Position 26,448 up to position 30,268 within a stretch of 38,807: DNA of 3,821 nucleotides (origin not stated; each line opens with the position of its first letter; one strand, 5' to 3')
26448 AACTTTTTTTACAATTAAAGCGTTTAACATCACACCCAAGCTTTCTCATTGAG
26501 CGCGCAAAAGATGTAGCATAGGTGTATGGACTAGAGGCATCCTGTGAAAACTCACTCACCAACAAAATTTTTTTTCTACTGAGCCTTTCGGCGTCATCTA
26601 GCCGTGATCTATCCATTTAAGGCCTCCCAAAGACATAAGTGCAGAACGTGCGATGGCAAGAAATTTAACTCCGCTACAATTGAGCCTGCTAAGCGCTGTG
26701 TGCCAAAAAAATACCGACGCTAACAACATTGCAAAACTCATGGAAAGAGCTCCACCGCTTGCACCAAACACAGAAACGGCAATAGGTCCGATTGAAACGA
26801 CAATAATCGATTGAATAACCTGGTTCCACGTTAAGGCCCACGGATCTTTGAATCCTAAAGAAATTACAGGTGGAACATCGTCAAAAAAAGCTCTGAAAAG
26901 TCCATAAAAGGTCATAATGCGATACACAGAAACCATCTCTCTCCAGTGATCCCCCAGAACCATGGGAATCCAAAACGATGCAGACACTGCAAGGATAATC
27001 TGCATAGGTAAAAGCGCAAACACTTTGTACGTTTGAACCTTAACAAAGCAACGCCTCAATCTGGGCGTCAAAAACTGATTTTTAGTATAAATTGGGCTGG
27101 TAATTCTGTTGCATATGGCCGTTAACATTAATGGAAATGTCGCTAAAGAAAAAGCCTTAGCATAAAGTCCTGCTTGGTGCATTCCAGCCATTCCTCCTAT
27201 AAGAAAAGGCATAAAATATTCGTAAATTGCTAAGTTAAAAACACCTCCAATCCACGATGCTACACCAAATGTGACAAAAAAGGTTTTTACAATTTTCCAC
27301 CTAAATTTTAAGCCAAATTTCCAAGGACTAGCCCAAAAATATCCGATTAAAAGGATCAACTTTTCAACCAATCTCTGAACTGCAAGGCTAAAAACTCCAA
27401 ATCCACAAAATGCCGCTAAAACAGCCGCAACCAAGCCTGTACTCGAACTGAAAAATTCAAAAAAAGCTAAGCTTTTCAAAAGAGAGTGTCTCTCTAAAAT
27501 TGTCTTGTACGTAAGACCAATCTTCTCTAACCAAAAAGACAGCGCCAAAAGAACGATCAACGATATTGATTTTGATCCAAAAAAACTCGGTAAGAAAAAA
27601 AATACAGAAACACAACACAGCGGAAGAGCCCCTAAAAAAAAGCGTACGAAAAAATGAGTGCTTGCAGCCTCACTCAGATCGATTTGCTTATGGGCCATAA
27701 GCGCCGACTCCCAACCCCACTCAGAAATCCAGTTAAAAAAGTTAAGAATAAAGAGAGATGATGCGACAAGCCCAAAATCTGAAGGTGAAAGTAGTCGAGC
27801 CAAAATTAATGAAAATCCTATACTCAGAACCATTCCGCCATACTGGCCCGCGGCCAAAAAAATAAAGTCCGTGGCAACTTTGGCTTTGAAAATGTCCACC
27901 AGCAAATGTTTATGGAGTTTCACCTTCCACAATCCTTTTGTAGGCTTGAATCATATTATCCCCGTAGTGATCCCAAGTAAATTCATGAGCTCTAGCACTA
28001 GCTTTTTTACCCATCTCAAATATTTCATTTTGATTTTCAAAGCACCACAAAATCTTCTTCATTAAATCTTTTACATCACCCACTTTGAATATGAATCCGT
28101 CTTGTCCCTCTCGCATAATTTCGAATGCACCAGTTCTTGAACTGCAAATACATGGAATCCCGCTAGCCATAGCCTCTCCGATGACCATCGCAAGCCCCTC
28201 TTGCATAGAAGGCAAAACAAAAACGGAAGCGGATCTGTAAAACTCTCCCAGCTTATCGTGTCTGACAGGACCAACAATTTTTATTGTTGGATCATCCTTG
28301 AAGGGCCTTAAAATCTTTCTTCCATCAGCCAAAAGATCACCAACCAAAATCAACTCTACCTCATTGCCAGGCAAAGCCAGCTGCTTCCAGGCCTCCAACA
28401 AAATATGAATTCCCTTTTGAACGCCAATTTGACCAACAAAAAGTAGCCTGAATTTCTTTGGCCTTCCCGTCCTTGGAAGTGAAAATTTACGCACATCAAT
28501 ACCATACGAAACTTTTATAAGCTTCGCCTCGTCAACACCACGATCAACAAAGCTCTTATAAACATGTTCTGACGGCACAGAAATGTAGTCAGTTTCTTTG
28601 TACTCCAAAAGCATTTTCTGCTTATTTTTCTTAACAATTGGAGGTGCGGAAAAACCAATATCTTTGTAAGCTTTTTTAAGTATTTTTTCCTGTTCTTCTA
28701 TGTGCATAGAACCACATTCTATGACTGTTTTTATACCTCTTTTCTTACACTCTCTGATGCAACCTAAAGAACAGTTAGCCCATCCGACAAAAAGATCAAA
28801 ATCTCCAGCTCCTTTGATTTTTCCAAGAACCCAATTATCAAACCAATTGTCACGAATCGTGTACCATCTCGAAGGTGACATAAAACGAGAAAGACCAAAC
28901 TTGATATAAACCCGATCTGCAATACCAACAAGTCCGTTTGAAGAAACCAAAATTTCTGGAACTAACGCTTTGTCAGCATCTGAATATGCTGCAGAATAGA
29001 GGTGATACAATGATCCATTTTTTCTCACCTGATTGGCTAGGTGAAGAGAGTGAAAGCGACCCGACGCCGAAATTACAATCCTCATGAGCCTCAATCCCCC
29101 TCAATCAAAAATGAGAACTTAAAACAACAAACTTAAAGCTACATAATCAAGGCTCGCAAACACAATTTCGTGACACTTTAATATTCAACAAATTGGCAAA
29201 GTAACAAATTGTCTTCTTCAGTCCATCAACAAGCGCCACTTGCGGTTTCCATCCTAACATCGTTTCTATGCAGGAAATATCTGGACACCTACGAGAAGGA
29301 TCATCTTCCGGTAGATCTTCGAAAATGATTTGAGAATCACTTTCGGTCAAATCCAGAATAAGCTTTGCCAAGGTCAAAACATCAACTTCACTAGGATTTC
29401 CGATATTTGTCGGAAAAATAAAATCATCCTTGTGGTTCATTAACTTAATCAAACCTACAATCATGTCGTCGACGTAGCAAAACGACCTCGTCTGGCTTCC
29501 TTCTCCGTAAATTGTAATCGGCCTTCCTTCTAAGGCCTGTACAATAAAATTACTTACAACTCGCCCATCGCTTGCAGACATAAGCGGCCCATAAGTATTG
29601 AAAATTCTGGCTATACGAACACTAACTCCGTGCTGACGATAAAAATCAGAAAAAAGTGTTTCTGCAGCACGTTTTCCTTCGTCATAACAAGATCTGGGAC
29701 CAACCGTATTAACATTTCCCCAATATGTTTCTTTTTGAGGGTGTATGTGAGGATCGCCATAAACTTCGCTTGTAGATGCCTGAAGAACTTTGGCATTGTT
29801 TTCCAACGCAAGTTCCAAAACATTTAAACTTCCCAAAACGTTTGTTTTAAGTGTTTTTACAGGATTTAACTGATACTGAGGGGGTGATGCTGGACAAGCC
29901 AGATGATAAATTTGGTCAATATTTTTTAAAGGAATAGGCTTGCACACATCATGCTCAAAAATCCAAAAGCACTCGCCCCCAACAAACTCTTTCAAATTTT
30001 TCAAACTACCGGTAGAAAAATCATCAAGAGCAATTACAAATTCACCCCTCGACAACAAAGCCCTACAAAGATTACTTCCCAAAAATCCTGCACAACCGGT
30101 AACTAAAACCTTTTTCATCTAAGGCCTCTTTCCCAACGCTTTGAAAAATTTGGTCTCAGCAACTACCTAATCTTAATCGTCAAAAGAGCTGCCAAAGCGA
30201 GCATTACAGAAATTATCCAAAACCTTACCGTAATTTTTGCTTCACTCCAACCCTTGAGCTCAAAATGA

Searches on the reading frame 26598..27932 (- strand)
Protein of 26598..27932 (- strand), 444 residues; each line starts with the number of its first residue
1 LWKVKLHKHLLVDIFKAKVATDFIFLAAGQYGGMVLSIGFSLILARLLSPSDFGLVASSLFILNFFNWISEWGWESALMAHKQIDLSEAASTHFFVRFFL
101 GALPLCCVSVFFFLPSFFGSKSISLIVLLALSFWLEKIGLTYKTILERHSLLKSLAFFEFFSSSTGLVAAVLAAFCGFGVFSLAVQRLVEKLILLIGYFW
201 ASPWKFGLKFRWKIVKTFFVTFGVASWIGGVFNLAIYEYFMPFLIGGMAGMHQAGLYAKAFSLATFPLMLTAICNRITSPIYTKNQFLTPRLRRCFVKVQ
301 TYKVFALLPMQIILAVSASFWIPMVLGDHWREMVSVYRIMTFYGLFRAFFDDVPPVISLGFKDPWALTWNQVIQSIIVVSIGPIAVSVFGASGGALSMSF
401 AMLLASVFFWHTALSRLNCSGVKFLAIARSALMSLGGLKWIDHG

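Call 12: search_protein_families(library=ncbifam, proteins=[window:26598-27932:-], max_evalue=0.00001)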
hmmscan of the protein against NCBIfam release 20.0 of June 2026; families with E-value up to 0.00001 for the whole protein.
window:26598-27932:- (444 aa): 3 families
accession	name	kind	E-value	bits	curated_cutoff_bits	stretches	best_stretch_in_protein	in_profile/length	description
NF007773.0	PRK10459.1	equivalog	1.6e-33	116.5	273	1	42-410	30-399/492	MOP flippase family protein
NF047674.1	TeichurnBiosyTuaB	equivalog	1.4e-22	80.4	580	1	38-376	27-367/469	teichuronic acid biosynthesis protein TuaB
NF058658.1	Oglyco_Wzx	exception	1.2e-17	64.1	720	1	33-380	24-370/478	O-glycosylation flippase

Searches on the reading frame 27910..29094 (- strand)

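Call 12: search_protein_families(library=ncbifam, proteins=[window:27910-29094:-], max_evalue=0.00001)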
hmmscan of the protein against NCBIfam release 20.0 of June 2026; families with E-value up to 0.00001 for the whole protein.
window:27910-29094:- (394 aa): 31 families (the best 25 are shown)
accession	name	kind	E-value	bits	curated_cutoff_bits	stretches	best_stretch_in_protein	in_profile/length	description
NF041876.1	EPS_EpsE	equivalog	2.6e-20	73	400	1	196-370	192-377/389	exopolysaccharide biosynthesis GT4 family glycosyltransferase EpsE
NF038295.1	EPS_HpsP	equivalog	1e-17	64.3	550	1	216-389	209-388/388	hormogonium polysaccharide biosynthesis glycosyltransferase HpsP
NF007396.0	PRK09922.1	equivalog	1.5e-17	63.5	385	1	138-358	107-330/361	lipopolysaccharide 1,6-galactosyltransferase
TIGR04157.1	glyco_rSAM_CFB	subfamily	2.3e-17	63.1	400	1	134-368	137-388/406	TIGR04157 family glycosyltransferase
TIGR03088.1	stp2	hypoth_equivalog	2.4e-17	63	409.05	1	185-388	155-369/374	TIGR03088 family PEP-CTERM/XrtA system glycosyltransferase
NF041010.1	glycosy_Agl16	equivalog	3.3e-17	62.4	575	1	165-387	131-350/352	glycosylation protein Agl16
TIGR03449.1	mycothiol_MshA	equivalog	1.6e-16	60.2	462.5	1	209-389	214-404/406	D-inositol-3-phosphate glycosyltransferase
TIGR03999.1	thiol_BshA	equivalog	1.6e-16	60.2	273.7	1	247-389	231-374/375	N-acetyl-alpha-D-glucosaminyl L-malate synthase BshA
TIGR02149.1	glgA_Coryne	subfamily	6.3e-16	58.5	302.4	1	206-389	195-391/391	glycogen synthase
NF047684.1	TeichurnBiosyTuaC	equivalog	1.3e-15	57.2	550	1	214-389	219-390/391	teichuronic acid biosynthesis protein TuaC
NF053787.1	GlcN_PG_synth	equivalog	2.7e-15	56.1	480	1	165-389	141-360/361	N-acetylglucosaminyl phosphatidylglycerol synthase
NF012028.0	PRK15484.1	subfamily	2.9e-15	56.3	618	1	213-377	192-367/380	lipopolysaccharide N-acetylglucosaminyltransferase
TIGR04047.1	MSMEG_0565_glyc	hypoth_equivalog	5.8e-15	55.3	259.85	1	215-386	194-372/373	MSMEG_0565 family glycosyltransferase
TIGR04063.1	stp3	hypoth_equivalog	8.7e-15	54.5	442.05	1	166-388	156-395/397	TIGR04063 family PEP-CTERM/XrtA system glycosyltransferase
NF038229.1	Glyco4_Geo_Pelo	equivalog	3.1e-13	49.4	400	1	190-385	133-333/338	GPMC system family 4 glycosyltransferase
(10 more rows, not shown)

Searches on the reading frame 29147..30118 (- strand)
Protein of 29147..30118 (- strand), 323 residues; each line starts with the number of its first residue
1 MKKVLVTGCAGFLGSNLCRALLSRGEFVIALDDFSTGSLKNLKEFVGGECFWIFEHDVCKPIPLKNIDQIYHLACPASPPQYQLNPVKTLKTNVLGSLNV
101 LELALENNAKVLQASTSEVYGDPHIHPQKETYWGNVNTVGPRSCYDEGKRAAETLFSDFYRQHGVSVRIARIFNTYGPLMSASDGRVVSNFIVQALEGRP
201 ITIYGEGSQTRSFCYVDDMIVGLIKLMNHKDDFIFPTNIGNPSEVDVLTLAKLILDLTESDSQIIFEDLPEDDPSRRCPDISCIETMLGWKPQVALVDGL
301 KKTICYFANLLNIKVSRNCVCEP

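Call 12: search_protein_families(library=ncbifam, proteins=[window:29147-30118:-], max_evalue=0.00001)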
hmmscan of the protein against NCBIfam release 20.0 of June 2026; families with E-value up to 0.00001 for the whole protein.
window:29147-30118:- (323 aa): 23 families
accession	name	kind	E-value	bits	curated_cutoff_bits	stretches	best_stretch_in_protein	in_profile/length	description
TIGR01181.1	dTDP_gluc_dehyt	equivalog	3.9e-40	137.9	365.1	1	3-308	1-312/321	dTDP-glucose 4,6-dehydratase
TIGR04180.1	EDH_00030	hypoth_equivalog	5.5e-38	130.7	475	1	4-294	1-296/297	NAD-dependent 4,6-dehydratase LegB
NF008872.0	PRK11908.1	equivalog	5.7e-28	97.9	294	1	1-309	1-337/349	bifunctional UDP-4-keto-pentose/UDP-xylose synthase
NF011728.1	PRK15181.1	equivalog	3.5e-25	88.7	760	1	2-308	16-338/348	Vi polysaccharide biosynthesis UDP-N-acetylglucosaminuronic acid C-4 epimerase TviC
NF007582.0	PRK10217.1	equivalog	1.1e-24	87.2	698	1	1-309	1-334/355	dTDP-glucose 4,6-dehydratase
NF007490.0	PRK10084.1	subfamily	1.5e-24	86.7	649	1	3-308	2-335/361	dTDP-glucose 4,6-dehydratase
TIGR01179.1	galE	equivalog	8.6e-24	84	262.3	1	3-296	1-313/332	UDP-glucose 4-epimerase GalE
NF005998.1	PRK08125.1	equivalog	1.3e-22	80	777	1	2-307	316-649/649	bifunctional UDP-4-amino-4-deoxy-L-arabinose formyltransferase/UDP-glucuronic acid oxidase ArnA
TIGR02197.1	heptose_epim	equivalog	2.6e-20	72.8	274.6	1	4-272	1-274/316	ADP-glyceromanno-heptose 6-epimerase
NF047922.1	GDPFucSynFcl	equivalog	2.1e-16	60.2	500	1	3-308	4-302/308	GDP-L-fucose synthase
NF041015.1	UDPsulfquin_syn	equivalog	4.8e-12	45.5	575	0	185-230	236-281/384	UDP-sulfoquinovose synthase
TIGR02622.1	CDP_4_6_dhtase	equivalog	1.1e-11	44.4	278.45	1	2-312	5-335/352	CDP-glucose 4,6-dehydratase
NF007956.0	PRK10675.1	subfamily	1.4e-11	44.2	394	1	3-185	2-190/338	UDP-glucose 4-epimerase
NF047837.1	UDPAcbARedWbcJ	equivalog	1.7e-10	40.4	500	1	144-267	102-224/372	UDP-2-acetamido-2,6-beta-L-arabino-hexul-4-ose reductase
NF043036.1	ErythonDh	equivalog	3.6e-10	39.6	325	1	3-171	2-175/321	D-erythronate dehydrogenase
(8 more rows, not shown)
